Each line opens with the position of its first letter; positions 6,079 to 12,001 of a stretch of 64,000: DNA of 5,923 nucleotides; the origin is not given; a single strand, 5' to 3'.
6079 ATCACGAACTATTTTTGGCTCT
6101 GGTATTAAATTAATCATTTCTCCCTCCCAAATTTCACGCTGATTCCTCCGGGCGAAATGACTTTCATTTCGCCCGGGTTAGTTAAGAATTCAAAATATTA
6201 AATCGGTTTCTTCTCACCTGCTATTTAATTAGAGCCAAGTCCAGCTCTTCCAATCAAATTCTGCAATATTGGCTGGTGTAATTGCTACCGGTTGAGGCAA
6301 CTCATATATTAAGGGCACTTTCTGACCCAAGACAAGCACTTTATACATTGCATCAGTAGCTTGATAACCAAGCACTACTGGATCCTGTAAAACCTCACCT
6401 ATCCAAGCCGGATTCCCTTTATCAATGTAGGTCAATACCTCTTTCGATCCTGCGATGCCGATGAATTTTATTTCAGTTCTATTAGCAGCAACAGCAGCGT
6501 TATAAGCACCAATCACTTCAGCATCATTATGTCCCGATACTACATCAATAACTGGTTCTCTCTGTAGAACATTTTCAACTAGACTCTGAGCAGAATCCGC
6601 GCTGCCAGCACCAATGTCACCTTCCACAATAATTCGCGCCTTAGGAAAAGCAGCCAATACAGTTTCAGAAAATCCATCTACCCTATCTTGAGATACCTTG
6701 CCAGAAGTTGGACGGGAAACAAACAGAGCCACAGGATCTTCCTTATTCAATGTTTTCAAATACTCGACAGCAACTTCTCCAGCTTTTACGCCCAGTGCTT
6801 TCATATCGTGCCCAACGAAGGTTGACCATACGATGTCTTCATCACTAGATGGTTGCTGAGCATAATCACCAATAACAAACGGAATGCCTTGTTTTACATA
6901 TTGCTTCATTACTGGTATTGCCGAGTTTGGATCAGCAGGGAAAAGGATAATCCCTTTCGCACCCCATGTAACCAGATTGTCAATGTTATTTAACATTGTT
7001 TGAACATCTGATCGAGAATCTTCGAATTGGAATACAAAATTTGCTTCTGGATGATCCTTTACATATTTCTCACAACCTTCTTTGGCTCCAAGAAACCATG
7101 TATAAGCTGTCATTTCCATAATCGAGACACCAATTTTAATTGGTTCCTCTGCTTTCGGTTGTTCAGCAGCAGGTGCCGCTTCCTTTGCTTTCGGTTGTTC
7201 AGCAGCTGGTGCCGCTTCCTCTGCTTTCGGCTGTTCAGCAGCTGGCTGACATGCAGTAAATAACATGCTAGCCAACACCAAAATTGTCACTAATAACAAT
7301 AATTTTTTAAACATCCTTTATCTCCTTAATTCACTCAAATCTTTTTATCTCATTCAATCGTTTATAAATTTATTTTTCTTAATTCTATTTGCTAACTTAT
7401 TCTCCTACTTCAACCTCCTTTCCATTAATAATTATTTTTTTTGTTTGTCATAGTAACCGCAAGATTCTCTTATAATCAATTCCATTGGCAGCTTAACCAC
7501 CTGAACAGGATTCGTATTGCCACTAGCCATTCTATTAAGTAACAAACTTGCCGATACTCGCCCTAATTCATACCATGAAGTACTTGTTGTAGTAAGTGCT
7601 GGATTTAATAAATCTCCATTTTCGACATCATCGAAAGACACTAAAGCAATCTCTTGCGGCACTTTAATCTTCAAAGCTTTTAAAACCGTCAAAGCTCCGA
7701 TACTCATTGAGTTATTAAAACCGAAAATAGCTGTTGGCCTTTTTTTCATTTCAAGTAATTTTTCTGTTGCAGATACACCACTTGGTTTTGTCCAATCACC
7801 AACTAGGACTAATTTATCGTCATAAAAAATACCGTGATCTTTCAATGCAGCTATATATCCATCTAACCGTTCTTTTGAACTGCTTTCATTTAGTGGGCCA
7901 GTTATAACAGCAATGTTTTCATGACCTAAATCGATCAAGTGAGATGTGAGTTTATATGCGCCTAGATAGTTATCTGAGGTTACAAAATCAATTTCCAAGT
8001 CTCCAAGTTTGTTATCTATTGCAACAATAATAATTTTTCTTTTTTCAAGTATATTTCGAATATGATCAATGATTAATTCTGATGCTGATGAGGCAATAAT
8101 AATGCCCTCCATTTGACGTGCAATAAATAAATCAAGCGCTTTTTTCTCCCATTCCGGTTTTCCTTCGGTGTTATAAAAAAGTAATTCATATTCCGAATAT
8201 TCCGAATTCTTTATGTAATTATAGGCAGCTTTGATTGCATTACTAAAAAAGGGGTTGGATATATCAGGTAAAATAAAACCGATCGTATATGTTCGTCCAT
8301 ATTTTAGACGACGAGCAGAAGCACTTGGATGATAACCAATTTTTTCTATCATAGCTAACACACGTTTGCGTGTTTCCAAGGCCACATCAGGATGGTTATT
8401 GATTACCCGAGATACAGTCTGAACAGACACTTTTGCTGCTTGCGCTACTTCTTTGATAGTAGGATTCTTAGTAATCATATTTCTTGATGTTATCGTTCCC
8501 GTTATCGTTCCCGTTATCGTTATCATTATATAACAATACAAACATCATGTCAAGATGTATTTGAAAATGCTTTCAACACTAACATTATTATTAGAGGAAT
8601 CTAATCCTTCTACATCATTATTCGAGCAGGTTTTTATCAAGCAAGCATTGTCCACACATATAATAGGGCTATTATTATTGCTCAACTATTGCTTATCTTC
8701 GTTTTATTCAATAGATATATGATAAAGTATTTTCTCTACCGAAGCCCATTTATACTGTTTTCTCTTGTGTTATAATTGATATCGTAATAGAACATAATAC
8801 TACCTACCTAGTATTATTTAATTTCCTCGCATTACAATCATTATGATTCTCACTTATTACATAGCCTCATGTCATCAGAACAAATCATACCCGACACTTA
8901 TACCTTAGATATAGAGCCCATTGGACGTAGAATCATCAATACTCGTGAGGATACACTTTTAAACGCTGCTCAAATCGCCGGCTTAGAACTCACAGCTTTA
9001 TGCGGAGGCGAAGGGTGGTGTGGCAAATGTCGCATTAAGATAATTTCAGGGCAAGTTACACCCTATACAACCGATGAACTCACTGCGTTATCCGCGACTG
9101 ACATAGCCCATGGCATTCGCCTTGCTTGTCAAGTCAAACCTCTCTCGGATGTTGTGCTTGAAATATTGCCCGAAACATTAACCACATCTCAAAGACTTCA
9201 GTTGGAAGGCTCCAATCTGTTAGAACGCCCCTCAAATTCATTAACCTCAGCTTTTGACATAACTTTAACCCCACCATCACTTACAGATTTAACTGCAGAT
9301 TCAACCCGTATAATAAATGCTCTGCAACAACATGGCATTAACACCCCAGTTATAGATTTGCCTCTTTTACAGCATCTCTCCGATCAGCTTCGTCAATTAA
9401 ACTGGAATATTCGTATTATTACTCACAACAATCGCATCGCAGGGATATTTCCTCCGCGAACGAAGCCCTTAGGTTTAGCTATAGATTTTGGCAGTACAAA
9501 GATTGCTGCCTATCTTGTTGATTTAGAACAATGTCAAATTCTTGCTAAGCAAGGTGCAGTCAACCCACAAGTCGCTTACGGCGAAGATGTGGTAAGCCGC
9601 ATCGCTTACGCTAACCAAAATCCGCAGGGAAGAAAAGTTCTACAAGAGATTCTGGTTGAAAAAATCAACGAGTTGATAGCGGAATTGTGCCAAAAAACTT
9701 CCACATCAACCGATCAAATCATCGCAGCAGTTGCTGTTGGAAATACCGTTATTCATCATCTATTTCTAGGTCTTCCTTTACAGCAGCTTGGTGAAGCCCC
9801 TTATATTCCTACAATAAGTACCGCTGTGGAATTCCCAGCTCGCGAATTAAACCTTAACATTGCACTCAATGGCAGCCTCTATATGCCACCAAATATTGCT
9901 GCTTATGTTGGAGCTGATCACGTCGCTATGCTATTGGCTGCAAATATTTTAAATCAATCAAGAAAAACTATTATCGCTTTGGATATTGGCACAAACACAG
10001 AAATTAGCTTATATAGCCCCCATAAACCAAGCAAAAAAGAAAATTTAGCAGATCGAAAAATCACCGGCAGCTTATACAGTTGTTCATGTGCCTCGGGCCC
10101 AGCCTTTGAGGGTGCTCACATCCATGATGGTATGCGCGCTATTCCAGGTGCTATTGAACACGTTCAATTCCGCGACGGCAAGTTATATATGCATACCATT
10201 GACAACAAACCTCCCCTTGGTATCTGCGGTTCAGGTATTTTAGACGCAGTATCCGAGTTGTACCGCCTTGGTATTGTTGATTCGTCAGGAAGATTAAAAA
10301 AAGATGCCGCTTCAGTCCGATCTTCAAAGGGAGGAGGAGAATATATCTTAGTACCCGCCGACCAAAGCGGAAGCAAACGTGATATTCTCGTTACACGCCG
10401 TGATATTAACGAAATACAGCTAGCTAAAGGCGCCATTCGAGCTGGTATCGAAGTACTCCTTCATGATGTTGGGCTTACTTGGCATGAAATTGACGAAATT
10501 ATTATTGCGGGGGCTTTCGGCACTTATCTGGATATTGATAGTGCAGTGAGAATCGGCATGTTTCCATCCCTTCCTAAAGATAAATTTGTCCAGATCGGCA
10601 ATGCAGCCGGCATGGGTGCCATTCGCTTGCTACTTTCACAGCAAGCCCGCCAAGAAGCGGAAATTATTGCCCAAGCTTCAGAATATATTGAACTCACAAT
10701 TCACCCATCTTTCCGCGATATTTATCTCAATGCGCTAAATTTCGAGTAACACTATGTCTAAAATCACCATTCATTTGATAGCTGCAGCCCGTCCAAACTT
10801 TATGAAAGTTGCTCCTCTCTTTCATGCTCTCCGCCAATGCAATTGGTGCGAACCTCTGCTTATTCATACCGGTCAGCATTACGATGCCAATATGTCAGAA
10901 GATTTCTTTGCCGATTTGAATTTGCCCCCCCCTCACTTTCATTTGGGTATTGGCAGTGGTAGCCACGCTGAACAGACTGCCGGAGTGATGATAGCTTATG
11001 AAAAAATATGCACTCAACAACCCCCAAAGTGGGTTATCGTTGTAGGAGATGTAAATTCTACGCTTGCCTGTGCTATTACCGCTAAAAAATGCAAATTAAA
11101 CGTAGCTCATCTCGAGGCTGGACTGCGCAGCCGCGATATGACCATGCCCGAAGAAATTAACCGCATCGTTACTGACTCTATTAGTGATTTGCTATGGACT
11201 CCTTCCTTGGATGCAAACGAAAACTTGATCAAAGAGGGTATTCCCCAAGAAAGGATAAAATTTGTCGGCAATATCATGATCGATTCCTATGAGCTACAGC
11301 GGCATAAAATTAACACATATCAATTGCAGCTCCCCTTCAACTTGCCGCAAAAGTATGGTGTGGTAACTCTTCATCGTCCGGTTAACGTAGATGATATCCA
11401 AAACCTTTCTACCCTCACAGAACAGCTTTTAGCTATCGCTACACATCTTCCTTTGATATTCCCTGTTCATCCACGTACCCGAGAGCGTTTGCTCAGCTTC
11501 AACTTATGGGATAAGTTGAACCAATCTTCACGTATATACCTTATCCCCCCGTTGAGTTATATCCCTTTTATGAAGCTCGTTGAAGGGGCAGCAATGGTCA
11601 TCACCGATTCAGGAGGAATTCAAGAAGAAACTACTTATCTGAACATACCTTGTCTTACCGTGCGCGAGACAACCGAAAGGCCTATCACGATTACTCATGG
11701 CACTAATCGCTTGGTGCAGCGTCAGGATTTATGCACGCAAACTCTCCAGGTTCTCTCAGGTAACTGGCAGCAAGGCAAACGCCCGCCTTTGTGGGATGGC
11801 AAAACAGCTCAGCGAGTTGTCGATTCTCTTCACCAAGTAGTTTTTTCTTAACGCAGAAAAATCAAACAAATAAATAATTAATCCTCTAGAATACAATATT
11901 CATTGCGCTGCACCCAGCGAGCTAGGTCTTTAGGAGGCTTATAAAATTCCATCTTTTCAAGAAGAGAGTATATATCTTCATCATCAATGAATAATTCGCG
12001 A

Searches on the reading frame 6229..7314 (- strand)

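Call 59: search_protein_families(library=pfam, proteins=[window:6229-7314:-], max_evalue=0.00001)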
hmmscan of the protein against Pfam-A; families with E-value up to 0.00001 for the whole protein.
window:6229-7314:- (361 aa): 2 families
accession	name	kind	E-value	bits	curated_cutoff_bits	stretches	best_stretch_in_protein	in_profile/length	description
PF13407.12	Peripla_BP_4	-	3.6e-38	132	35.1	1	62-330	2-256/258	Periplasmic binding protein domain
PF00532.27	Peripla_BP_1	-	3.2e-14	53.5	22.2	1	73-289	15-216/281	Periplasmic binding proteins and sugar binding domain of LacI family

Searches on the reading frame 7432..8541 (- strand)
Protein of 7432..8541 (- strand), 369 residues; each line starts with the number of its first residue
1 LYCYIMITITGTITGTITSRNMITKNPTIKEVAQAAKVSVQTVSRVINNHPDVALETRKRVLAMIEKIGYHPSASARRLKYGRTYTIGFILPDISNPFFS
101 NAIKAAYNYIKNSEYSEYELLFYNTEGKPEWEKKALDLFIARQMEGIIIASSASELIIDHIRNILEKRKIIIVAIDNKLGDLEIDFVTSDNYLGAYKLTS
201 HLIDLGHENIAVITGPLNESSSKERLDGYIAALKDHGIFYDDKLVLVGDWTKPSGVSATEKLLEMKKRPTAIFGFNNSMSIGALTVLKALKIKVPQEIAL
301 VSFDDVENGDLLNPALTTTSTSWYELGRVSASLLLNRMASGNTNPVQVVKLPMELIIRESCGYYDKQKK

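Call 59: search_protein_families(library=pfam, proteins=[window:7432-8541:-], max_evalue=0.00001)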
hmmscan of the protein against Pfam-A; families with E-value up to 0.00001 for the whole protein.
window:7432-8541:- (369 aa): 4 families
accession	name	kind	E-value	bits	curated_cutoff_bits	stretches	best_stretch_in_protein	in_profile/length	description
PF00532.27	Peripla_BP_1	-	3.6e-36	125.5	22.2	1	85-358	2-280/281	Periplasmic binding proteins and sugar binding domain of LacI family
PF13377.12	Peripla_BP_3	-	5.2e-31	108.4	26.5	1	200-361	2-167/167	Periplasmic binding protein-like domain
PF13407.12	Peripla_BP_4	-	8.3e-22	78.4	35.1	1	87-304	1-217/258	Periplasmic binding protein domain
PF00356.27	LacI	-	1.1e-18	67.1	27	1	28-73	1-46/46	Bacterial regulatory proteins, lacI family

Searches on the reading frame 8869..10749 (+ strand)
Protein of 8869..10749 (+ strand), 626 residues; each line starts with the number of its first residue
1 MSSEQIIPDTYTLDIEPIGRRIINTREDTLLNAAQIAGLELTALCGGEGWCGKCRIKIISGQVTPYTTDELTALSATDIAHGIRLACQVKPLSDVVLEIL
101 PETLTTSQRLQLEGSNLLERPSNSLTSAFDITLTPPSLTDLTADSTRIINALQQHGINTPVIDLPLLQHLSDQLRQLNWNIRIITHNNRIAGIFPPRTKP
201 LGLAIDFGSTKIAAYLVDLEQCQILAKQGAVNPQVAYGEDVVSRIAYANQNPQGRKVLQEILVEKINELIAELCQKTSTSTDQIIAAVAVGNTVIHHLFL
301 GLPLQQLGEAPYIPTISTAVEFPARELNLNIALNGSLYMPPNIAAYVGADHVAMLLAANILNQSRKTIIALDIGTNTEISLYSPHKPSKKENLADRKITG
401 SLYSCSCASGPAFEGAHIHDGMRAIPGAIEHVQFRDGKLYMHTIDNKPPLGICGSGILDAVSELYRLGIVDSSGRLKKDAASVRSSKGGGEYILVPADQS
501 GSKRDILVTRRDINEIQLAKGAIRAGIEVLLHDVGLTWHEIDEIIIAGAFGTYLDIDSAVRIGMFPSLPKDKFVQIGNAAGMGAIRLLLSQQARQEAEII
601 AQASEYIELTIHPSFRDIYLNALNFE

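Call 59: search_protein_families(library=pfam, proteins=[window:8869-10749:+], max_evalue=0.00001)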
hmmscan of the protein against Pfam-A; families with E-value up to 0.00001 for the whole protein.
window:8869-10749:+ (626 aa): 4 families
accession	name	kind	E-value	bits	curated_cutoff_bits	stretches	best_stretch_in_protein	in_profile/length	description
PF14574.11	RACo_C_ter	-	3.5e-79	266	27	1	367-625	2-249/261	C-terminal domain of RACo the ASKHA domain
PF17651.6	Raco_middle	-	7.7e-54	182.2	26.8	1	201-360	1-160/163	RACo middle region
PF17650.6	RACo_linker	-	2.3e-12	47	26.2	1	123-198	9-84/86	RACo linker region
PF00111.32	Fer2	-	2.5e-10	40.6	21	1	17-91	5-76/77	2Fe-2S iron-sulfur cluster binding domain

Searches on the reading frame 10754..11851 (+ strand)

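Call 59: search_protein_families(library=pfam, proteins=[window:10754-11851:+], max_evalue=0.00001)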
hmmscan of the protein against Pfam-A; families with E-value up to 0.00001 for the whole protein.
window:10754-11851:+ (365 aa): 1 family
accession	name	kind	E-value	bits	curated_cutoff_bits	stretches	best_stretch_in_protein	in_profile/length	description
PF02350.25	Epimerase_2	-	3.5e-97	325.8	30.6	1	25-359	2-346/347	UDP-N-acetylglucosamine 2-epimerase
